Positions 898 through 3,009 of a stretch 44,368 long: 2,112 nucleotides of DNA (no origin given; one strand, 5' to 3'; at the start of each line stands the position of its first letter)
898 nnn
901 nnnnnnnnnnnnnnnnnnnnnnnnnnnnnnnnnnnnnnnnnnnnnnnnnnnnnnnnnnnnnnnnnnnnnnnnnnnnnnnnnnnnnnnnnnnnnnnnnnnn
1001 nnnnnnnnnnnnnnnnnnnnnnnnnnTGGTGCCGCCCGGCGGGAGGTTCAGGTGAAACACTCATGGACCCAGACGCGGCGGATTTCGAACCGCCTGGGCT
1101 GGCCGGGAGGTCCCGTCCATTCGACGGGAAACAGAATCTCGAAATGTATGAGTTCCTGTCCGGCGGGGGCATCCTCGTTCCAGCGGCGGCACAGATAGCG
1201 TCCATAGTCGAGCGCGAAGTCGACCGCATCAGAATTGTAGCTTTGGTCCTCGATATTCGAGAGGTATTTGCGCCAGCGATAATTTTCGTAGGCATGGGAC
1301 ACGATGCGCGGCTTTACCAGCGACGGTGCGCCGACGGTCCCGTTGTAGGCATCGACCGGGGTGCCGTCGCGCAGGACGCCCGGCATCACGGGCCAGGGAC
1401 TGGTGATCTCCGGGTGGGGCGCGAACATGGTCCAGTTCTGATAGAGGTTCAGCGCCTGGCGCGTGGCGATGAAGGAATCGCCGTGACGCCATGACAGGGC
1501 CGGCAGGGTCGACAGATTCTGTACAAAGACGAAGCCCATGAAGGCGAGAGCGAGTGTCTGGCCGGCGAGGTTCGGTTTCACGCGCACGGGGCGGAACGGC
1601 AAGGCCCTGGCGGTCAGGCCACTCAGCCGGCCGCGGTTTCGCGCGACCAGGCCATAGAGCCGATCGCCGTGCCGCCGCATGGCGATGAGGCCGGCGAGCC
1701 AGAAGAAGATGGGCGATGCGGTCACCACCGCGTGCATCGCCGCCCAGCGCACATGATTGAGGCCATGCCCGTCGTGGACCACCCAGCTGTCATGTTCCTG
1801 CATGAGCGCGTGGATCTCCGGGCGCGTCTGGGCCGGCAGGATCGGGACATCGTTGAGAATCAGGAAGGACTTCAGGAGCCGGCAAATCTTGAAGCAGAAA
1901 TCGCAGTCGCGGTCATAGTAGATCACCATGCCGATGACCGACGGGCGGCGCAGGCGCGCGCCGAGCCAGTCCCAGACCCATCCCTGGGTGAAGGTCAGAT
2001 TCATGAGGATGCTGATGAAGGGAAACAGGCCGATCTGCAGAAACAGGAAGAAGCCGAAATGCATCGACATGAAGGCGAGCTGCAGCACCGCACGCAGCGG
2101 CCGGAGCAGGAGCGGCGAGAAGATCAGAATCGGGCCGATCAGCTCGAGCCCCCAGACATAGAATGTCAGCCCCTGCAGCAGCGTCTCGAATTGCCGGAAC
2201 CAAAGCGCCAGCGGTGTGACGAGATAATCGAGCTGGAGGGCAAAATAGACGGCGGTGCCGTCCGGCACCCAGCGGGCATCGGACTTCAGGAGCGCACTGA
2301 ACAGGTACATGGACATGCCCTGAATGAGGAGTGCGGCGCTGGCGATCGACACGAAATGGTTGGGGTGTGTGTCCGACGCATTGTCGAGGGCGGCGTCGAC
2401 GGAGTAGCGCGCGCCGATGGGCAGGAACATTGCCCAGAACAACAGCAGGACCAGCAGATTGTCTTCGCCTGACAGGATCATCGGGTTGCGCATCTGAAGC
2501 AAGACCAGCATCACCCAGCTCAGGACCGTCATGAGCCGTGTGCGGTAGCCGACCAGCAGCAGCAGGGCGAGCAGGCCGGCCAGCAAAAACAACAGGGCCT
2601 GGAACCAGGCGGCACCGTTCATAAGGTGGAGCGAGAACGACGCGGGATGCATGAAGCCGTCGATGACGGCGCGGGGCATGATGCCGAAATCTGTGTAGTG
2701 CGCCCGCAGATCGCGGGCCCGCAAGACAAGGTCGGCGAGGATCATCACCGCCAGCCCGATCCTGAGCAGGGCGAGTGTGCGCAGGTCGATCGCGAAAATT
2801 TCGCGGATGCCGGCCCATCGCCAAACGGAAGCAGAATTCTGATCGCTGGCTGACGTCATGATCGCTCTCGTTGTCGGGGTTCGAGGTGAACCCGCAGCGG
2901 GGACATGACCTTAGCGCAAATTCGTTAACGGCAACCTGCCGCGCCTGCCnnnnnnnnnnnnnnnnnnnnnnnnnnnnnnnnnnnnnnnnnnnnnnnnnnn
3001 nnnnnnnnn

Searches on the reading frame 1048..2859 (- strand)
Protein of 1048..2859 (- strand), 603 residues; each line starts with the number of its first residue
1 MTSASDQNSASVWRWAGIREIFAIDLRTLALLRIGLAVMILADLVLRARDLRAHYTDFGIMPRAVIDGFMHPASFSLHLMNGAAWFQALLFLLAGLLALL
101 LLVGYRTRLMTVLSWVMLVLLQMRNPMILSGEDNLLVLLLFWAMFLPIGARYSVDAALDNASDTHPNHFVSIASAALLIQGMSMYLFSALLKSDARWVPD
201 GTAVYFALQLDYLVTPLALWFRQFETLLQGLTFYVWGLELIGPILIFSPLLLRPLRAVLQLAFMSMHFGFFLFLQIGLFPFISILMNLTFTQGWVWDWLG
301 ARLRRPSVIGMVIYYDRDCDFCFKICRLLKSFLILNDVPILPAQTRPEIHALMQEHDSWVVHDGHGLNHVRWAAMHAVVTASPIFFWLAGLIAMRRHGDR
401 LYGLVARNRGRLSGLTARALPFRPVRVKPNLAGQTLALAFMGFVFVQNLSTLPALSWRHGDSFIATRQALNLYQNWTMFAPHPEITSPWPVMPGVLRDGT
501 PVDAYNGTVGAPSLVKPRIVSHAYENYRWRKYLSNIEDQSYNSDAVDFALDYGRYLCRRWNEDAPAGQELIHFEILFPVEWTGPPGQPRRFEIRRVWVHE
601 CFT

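Call 65: search_protein_families(library=pfam, proteins=[window:1048-2859:-], max_evalue=0.001)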
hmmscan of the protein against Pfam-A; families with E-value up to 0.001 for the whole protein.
window:1048-2859:- (603 aa): 2 families
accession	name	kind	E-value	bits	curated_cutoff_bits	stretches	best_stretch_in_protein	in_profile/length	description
PF05090.19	HTTM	-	1.1e-06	28.8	27.7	1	25-292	5-257/259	HTTM domain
PF04134.17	DCC1-like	-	1e-05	27.2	27.8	1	313-414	1-112/113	DCC1-like thiol-disulfide oxidoreductase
